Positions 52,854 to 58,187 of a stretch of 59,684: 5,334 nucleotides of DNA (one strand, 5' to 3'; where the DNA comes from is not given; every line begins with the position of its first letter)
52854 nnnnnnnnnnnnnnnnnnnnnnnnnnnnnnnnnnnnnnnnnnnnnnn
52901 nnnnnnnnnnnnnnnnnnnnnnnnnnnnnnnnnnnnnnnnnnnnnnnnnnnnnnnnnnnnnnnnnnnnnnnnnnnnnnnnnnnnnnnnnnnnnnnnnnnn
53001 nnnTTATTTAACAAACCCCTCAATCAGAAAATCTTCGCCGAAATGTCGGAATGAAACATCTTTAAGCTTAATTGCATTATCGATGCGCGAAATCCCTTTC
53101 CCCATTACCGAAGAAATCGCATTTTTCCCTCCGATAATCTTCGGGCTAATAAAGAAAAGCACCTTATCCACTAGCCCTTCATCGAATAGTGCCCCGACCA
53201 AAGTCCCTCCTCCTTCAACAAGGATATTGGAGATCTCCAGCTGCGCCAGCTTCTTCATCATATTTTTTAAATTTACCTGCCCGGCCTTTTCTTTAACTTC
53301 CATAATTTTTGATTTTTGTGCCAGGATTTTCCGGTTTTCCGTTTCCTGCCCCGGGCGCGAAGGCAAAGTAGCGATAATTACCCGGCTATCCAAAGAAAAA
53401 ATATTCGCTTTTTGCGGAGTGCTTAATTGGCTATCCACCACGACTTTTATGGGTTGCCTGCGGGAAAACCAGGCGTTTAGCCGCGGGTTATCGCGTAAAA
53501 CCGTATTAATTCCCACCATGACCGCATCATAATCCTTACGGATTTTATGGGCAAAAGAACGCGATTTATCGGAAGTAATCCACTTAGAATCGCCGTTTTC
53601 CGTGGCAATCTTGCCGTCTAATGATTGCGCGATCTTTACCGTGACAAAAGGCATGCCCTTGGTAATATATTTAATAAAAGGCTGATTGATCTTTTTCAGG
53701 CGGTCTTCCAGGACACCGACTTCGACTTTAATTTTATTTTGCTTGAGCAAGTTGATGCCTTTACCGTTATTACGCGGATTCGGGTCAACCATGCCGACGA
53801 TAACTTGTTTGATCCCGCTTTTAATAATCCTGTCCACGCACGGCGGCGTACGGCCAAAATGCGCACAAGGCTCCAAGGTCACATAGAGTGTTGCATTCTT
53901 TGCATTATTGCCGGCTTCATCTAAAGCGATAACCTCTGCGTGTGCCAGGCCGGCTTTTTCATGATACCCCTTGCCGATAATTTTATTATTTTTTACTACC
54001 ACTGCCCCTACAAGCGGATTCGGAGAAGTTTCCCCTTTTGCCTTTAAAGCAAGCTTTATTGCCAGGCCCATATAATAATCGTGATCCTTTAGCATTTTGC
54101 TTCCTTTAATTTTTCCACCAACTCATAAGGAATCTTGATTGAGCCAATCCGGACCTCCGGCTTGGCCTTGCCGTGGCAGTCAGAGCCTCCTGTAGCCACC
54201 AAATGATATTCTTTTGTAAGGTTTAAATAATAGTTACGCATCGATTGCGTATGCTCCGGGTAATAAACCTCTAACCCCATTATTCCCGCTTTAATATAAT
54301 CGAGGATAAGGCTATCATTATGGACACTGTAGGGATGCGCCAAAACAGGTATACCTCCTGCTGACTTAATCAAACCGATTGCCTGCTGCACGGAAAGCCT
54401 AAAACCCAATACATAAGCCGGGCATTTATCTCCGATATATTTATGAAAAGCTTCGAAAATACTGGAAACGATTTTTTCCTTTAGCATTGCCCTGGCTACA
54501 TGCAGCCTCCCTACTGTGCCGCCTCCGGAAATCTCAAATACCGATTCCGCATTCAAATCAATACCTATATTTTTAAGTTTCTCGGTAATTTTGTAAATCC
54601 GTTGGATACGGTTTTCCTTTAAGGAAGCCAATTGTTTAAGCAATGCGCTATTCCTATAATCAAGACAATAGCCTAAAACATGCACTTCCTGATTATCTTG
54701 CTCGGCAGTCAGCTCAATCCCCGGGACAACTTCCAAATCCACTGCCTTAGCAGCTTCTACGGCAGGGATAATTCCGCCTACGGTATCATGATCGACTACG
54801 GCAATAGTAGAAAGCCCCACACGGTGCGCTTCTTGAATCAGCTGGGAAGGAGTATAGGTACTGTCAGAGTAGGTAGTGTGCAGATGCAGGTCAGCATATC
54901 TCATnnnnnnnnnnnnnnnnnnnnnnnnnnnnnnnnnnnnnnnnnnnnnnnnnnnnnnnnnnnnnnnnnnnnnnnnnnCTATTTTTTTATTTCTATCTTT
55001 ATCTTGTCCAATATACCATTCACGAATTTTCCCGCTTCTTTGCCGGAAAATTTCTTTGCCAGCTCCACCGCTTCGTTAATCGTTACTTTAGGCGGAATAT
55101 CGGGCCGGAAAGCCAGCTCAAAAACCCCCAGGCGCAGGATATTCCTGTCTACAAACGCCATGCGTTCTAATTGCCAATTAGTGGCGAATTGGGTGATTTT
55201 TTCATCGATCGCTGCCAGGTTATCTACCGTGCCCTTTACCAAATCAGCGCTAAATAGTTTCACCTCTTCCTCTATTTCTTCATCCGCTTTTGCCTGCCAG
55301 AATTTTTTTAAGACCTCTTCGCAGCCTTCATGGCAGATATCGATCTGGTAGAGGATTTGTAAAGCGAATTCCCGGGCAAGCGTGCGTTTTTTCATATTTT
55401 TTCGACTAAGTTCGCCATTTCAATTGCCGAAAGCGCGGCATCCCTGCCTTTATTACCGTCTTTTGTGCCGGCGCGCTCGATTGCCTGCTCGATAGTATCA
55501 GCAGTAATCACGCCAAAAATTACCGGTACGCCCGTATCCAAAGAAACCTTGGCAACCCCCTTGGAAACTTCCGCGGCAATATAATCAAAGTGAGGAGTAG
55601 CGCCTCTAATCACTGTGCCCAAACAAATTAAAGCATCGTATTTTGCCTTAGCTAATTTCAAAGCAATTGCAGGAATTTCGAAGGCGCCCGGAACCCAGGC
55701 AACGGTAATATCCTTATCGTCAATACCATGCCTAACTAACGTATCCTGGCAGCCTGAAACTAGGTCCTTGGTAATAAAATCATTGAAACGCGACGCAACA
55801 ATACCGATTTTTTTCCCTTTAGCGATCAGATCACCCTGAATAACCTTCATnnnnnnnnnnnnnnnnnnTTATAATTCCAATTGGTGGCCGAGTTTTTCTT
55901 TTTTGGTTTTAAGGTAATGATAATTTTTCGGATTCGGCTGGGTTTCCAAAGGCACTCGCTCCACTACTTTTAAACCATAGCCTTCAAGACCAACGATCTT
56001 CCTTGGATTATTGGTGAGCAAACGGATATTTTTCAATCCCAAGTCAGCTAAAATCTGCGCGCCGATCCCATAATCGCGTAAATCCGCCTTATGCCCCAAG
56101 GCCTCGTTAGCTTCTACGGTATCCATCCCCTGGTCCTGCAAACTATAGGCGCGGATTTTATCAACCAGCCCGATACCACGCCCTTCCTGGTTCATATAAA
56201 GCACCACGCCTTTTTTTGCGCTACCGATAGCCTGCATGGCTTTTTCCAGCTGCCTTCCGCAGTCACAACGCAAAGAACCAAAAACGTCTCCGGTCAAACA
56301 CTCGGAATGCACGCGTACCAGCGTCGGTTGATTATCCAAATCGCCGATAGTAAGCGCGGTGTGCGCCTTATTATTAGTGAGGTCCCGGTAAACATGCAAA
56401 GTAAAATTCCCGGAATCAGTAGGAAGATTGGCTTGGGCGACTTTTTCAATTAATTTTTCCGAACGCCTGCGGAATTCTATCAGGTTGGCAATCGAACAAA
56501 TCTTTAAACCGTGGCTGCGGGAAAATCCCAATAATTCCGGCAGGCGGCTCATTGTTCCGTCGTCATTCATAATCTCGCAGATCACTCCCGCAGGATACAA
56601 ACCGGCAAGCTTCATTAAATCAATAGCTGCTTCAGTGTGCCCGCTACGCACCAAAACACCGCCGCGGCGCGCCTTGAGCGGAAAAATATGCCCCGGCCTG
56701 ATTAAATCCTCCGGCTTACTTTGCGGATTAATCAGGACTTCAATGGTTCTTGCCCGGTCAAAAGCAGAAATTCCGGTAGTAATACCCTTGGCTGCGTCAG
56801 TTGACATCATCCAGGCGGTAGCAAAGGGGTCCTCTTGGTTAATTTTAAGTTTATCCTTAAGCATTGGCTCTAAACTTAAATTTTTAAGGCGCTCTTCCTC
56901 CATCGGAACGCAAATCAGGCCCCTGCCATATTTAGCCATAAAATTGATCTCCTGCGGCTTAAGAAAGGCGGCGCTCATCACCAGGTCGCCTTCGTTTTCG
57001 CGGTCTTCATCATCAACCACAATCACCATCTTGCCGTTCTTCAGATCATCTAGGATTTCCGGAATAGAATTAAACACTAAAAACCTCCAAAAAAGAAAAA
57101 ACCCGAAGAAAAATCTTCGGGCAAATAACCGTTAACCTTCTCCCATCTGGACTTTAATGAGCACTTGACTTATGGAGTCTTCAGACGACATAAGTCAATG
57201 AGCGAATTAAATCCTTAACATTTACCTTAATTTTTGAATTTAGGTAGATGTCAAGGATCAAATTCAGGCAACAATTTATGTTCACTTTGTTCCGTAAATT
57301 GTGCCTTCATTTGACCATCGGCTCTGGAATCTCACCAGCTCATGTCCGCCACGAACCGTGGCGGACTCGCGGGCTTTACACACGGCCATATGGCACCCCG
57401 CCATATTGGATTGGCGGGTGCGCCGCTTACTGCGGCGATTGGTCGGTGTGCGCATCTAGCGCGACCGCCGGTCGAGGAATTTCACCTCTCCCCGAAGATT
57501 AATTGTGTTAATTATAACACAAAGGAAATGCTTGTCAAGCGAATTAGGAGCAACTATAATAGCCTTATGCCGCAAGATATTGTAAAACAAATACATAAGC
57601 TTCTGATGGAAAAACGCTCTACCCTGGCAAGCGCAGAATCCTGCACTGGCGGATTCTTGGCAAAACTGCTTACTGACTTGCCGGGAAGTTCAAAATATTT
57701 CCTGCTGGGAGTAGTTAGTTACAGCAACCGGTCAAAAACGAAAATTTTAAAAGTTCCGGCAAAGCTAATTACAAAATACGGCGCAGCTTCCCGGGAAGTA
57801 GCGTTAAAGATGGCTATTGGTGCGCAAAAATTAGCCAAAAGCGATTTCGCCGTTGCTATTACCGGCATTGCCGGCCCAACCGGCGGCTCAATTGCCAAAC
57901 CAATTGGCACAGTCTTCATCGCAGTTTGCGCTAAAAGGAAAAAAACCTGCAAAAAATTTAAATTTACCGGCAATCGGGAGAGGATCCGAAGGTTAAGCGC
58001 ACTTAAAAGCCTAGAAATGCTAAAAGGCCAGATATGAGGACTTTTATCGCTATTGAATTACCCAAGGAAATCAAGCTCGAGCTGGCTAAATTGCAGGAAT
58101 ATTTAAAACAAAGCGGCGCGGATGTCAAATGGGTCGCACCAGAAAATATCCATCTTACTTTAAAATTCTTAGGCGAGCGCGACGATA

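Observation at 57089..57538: Giant FMN riboswitch colonised by palindromic elements, with its switch logic intact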

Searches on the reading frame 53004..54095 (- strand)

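Call 68: search_protein_families(library=pfam, proteins=[window:53004-54095:-])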
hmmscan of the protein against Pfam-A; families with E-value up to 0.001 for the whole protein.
window:53004-54095:- (363 aa): 4 families
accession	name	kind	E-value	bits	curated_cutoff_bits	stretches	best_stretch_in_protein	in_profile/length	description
PF01872.23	RibD_C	-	8.8e-52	176.2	24.1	1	149-357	1-196/197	RibD C-terminal domain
PF00383.29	dCMP_cyt_deam_1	-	1.9e-22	79.5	25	1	3-102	2-102/102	Cytidine and deoxycytidylate deaminase zinc-binding region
PF14437.12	MafB19-deam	-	3.3e-17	63.2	27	1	6-142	4-139/142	MafB19-like deaminase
PF18785.7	Inv-AAD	-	5.9e-09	36.3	26.5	1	36-136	9-127/129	Invertebrate-AID/APOBEC-deaminase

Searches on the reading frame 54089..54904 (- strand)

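Call 68: search_protein_families(library=pfam, proteins=[window:54089-54904:-])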
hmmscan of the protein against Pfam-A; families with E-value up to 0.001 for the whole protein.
window:54089-54904:- (271 aa): 1 family
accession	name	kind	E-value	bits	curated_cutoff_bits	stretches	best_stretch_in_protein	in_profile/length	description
PF02811.25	PHP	-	5.7e-13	50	26.4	1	5-156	1-151/164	PHP domain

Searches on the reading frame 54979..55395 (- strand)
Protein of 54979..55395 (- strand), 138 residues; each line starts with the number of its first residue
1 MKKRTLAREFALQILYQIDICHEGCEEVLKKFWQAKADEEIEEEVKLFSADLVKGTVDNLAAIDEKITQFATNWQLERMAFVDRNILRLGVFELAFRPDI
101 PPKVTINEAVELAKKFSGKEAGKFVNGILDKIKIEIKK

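Call 68: search_protein_families(library=pfam, proteins=[window:54979-55395:-])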
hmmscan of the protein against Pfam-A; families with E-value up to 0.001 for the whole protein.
window:54979-55395:- (138 aa): 1 family
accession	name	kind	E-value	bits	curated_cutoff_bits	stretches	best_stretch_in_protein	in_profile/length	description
PF01029.23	NusB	-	1.6e-41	142.3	23.1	1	7-132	3-131/133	NusB family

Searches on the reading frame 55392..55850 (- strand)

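Call 68: search_protein_families(library=pfam, proteins=[window:55392-55850:-])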
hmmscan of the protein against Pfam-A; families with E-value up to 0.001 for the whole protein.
window:55392-55850:- (152 aa): 1 family
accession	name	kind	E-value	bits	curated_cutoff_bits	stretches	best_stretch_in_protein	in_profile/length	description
PF00885.24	DMRL_synthase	-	4.3e-61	205.3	26.7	1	13-149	2-138/139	6,7-dimethyl-8-ribityllumazine synthase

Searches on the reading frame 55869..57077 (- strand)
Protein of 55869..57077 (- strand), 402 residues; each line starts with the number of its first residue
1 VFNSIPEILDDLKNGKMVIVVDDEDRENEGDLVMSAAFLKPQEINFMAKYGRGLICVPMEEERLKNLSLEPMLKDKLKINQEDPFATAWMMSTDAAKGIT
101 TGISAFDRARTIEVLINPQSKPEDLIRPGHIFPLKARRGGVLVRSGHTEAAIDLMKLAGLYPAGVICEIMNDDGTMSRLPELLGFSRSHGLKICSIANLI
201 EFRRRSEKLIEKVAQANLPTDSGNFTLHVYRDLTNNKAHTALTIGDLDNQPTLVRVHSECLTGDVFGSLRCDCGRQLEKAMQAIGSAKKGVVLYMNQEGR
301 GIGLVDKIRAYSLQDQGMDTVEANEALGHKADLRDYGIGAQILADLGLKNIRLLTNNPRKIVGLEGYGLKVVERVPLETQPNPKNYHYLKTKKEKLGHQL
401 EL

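Call 24: find_related_loci(query=window:55869-57077:-, collection=genome_contigs, flank=1500)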
Query window:55869-57077:- (402 aa) in genome_contigs; peptide patterns used: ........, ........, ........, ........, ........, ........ (x = any residue, [..] = any of these).
599 stretches matched a pattern (row limit reached: there are more); 594 encode a relative of the query (tblastn E <= 1e-3); the best 80 are kept; 80 distinct loci.
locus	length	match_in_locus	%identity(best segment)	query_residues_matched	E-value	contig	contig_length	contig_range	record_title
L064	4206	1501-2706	79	1-402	0e+0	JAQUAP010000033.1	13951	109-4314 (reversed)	MAG: Candidatus Omnitrophota bacterium isolate STC_87 NODE_9776_length_13951_cov_3.635634_Sandtown_C, whole genome shotg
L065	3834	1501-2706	80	1-402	0e+0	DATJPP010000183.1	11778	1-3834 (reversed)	MAG TPA_asm: Candidatus Margulisiibacteriota bacterium isolate SMAG_U14916 k141_3277271, whole genome shotgun sequence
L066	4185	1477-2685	76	1-402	0e+0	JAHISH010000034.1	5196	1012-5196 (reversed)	MAG: Candidatus Omnitrophota bacterium isolate MM_PC_MetaG.mb.163 MM_PC_MetaG.mb.163_k141_208239, whole genome shotgun s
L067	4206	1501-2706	75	1-402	0e+0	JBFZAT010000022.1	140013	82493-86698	MAG: Candidatus Omnitrophota bacterium isolate PPR_0474 k121_5595616, whole genome shotgun sequence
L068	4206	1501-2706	75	1-402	0e+0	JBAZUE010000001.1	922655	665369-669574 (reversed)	MAG: Candidatus Omnitrophota bacterium isolate SO_2017_GW1_22 NODE_22_length_922655_cov_1.522083_OW334_2017, whole genom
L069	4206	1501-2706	72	1-402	0e+0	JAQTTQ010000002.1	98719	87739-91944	MAG: Candidatus Omnitrophota bacterium isolate STB_44 NODE_474_length_98719_cov_7.939752_Sandtown_B, whole genome shotgu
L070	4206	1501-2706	74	1-402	0e+0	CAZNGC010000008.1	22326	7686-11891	MAG TPA_asm: uncultured Planctomycetales bacterium isolate SRP167436_co1_192 genome assembly, contig: NODE_3537_length_2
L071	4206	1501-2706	74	1-402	0e+0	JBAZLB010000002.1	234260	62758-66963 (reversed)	MAG: Candidatus Omnitrophota bacterium isolate SO_2017_LW4_158 scaffold_153_c1_LW137-91_2017, whole genome shotgun seque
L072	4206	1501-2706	70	1-402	0e+0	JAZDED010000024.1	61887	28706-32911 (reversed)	MAG: Candidatus Omnitrophota bacterium isolate MEGAHIT-group-0.121 k141_20715050, whole genome shotgun sequence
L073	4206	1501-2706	76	1-402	0e+0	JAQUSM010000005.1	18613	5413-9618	MAG: Candidatus Omnitrophota bacterium isolate STD1_97 NODE_6842_length_18613_cov_4.202099_Sandtown_D1, whole genome sho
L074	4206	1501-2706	68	1-400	1e-179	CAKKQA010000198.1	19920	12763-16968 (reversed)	Omnitrophica bacterium GWA2_41_15 isolate Hainich-Omni-XXI genome assembly, contig: Omni_Hai_XXI_Hain_H43_02um_R1_1400_l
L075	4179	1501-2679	65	1-398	3e-179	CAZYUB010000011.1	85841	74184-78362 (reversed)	MAG TPA_asm: uncultured Planctomycetia bacterium isolate binchicken_co154_66 genome assembly, contig: NODE_219_length_85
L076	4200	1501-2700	64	1-400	4e-174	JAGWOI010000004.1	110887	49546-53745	MAG: Candidatus Omnitrophota bacterium isolate REEB252 contig-150_191, whole genome shotgun sequence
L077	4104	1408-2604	63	1-400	6e-176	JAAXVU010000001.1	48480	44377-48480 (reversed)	MAG: Candidatus Omnitrophota bacterium isolate W9_Combined_metabat1_094 W9_Combined_metabat1_094_NODE_413, whole genome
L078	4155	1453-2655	64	1-400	4e-175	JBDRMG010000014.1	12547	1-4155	MAG: Candidatus Omnitrophota bacterium isolate MEGAHIT-group-1.82 k141_6351140, whole genome shotgun sequence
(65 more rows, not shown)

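Call 50: find_related_loci(query=window:55869-57077:-, collection=metagenome_contigs, flank=1200)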
Query window:55869-57077:- (402 aa) in metagenome_contigs; peptide patterns used: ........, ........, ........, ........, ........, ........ (x = any residue, [..] = any of these).
599 stretches matched a pattern (row limit reached: there are more); 590 encode a relative of the query (tblastn E <= 1e-3); the best 80 are kept; 80 distinct loci.
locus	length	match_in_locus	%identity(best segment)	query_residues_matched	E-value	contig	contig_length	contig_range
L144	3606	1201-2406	79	1-402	0e+0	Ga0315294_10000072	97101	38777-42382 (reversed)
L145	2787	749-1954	78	1-402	0e+0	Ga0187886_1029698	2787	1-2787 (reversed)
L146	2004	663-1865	76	2-402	0e+0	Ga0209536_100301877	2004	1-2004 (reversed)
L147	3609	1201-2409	75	1-402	0e+0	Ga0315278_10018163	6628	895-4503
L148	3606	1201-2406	75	1-402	0e+0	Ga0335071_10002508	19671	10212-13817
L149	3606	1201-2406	75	1-402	0e+0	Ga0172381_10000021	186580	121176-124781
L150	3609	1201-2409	76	1-402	0e+0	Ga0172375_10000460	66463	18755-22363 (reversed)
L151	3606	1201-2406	75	1-402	0e+0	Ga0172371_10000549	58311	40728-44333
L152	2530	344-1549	75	1-402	0e+0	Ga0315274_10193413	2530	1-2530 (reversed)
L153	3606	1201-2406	75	1-402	0e+0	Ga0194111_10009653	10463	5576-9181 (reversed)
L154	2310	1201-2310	75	1-370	0e+0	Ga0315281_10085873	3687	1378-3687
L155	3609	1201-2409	68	2-400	0e+0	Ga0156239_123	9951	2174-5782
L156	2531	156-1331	64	2-397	3e-180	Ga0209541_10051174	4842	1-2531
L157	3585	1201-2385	65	2-400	1e-174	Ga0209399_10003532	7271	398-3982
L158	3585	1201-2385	63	2-400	9e-172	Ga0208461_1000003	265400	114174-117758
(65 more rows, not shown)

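Call 68: search_protein_families(library=pfam, proteins=[window:55869-57077:-])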
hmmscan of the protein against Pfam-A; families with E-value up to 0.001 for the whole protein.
window:55869-57077:- (402 aa): 2 families
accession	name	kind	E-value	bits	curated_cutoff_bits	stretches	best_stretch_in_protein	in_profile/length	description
PF00926.24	DHBP_synthase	-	1.2e-81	273.2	26.4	1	7-201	2-190/191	3,4-dihydroxy-2-butanone 4-phosphate synthase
PF00925.25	GTP_cyclohydro2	-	4.5e-76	254.5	23.3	1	212-376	2-165/165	GTP cyclohydrolase II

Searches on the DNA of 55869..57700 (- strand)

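Call 3: search_rna_families(source=window, start=56900, end=57700, threshold=evalue, max_evalue=10, show_alignments=5)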
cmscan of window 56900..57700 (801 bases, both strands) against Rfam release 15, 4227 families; matches with E-value up to 10: 22.
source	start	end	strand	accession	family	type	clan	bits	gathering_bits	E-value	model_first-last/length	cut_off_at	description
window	57295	57503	-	RF00050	FMN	Cis-reg; riboswitch;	-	40.1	66.2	1.4e-07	1-138/138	no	FMN riboswitch aptamer (RFN element)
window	57195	57274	-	RF03940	MIR9563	Gene; miRNA;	-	27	90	0.0089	1-127/127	no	MIR9563 microRNA precursor family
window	57183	57285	-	RF03601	MIR7993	Gene; miRNA;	-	26.3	100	0.022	1-138/138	no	MIR7993 microRNA precursor family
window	57203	57266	-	RF03743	MIR7696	Gene; miRNA;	-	24.6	83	0.039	1-88/88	no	MIR7696 microRNA precursor family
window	57203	57267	-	RF00791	mir-357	Gene; miRNA;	-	24.2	49.4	0.021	1-72/72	no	mir-357 microRNA precursor family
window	57189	57280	-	RF04134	MIR7504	Gene; miRNA;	-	22.7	83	0.24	1-124/124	no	MIR7504 microRNA precursor family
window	57190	57280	-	RF04172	MIR8675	Gene; miRNA;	-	21.8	90.8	0.19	1-95/95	no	MIR8675 microRNA precursor family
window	56959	57016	-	RF01304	sR5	Gene; snRNA; snoRNA; CD-box;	-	19.1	40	0.059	1-53/53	no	Small nucleolar RNA sR5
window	57203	57266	+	RF03743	MIR7696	Gene; miRNA;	-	19.1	83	1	1-88/88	no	MIR7696 microRNA precursor family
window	57087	57246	-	RF02860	Arrc14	Gene; sRNA;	-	18.6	99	4.5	1-167/167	no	Actinobacillus sRNA 14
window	57092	57238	-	RF00444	PrrF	Gene; sRNA;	-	18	90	2.3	1-150/150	no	PrrF RNA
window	57205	57264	-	RF04128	MIR8562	Gene; miRNA;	-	17.5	211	1.2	1-242/242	no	MIR8562 microRNA precursor family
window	57093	57176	-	RF02837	anti-hemB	Gene; sRNA;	-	17.1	49.5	0.29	1-81/81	no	Burkholderia RNA 7 (anti-hemB)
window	57343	57366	-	RF04014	mir-8338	Gene; miRNA;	-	16.9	80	1.7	1-61/61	no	mir-8338 microRNA precursor family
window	57403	57506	+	RF02491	Gl_U1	Gene; snRNA; splicing;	CL00005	16.7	100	0.31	1-121/121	no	Giardia U1 spliceosomal RNA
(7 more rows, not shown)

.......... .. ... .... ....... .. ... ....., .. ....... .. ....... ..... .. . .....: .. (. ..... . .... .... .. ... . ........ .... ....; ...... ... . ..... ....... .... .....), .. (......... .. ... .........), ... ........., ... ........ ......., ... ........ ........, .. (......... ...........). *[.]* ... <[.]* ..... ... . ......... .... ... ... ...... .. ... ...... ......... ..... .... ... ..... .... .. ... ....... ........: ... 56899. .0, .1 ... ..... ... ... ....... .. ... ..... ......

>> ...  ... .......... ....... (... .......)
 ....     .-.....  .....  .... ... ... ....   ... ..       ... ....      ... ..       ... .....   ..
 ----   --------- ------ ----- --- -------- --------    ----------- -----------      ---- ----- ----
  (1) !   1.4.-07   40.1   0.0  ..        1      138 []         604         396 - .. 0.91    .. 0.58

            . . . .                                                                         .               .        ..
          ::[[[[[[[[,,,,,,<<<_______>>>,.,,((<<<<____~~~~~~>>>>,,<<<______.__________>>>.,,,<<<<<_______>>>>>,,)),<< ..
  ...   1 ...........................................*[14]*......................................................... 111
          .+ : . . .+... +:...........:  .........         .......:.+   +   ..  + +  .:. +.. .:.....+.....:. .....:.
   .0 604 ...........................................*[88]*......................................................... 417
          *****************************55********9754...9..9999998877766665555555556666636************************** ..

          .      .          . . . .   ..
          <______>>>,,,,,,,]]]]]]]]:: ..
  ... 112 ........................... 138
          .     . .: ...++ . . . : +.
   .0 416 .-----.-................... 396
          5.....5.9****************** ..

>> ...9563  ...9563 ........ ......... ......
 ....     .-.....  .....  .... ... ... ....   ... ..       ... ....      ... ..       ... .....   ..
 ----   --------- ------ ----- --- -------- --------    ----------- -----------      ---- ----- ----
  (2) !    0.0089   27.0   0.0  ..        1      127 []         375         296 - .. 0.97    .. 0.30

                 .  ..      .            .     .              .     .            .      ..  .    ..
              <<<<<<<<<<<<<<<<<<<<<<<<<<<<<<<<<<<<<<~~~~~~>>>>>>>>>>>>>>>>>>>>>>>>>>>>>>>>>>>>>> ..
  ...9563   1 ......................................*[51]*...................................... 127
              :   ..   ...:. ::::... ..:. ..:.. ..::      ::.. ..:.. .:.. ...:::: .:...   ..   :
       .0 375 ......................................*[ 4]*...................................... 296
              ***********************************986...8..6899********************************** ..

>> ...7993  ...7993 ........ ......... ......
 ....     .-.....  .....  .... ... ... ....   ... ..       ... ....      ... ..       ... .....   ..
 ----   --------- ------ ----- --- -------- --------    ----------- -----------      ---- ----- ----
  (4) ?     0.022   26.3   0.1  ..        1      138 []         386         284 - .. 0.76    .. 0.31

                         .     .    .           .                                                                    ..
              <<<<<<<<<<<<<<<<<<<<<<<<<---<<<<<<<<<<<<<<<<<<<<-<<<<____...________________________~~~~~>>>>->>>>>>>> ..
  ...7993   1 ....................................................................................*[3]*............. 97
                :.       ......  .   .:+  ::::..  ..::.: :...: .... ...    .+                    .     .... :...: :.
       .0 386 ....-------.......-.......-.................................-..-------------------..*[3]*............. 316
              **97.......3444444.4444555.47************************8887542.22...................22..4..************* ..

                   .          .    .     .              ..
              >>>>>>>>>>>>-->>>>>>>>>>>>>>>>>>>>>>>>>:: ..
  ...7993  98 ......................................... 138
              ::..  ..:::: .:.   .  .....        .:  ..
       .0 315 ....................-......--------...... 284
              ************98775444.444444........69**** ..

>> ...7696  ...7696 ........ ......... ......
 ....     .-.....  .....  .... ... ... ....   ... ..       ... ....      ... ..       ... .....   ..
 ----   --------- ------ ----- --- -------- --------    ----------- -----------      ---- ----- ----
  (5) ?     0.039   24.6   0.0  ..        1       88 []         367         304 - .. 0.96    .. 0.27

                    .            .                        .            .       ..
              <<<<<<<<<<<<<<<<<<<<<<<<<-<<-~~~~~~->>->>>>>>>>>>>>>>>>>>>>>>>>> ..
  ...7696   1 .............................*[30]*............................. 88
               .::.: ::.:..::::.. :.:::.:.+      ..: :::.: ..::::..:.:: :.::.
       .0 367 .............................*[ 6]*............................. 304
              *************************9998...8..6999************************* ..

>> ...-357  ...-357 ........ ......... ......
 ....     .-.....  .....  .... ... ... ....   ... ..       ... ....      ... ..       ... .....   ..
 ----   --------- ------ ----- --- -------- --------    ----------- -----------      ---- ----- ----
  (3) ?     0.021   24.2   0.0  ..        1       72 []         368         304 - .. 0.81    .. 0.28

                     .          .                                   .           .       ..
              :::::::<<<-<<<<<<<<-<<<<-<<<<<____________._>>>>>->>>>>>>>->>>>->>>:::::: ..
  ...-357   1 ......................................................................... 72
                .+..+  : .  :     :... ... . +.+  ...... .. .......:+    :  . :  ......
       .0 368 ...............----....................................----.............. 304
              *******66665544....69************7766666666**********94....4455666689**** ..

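Call 74: search_rna_families(sources=[L085, L086, L088, L090, L092, L095, L096, L098, L100, L101, L105, L106, L107, L110, L112, L114, L117, L118, L120, L129], threshold=gathering)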
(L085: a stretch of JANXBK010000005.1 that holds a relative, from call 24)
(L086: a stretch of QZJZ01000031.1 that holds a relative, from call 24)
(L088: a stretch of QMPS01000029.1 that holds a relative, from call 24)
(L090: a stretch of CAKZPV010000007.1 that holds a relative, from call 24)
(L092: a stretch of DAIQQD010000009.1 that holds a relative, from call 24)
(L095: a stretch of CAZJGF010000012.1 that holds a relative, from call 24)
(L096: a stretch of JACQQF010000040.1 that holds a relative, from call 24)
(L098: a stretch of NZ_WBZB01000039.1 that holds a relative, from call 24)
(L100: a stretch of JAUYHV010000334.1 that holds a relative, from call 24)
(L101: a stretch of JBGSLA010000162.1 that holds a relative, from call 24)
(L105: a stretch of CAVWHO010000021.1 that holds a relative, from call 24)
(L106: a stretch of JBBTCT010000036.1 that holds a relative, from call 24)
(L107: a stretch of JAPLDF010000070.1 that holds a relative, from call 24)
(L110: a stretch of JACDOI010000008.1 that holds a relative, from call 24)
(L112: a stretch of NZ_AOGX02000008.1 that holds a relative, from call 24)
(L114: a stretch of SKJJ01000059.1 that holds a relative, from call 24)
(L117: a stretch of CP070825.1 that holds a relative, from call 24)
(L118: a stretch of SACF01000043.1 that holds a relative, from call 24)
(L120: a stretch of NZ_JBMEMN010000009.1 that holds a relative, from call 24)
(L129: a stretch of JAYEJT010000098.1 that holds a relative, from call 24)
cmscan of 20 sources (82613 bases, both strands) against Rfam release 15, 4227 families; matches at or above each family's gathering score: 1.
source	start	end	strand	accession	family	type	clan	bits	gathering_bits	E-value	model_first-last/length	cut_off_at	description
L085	2698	2770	-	RF00005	tRNA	Gene; tRNA;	CL00001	68.7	29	9e-13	1-71/71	no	tRNA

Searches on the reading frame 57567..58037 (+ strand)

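Call 68: search_protein_families(library=pfam, proteins=[window:57567-58037:+])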
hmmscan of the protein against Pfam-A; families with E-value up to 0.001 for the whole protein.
window:57567-58037:+ (156 aa): 1 family
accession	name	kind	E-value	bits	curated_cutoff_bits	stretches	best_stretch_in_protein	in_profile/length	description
PF02464.23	CinA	-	5.4e-54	182.5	23.5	1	4-153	3-152/155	Competence-damaged protein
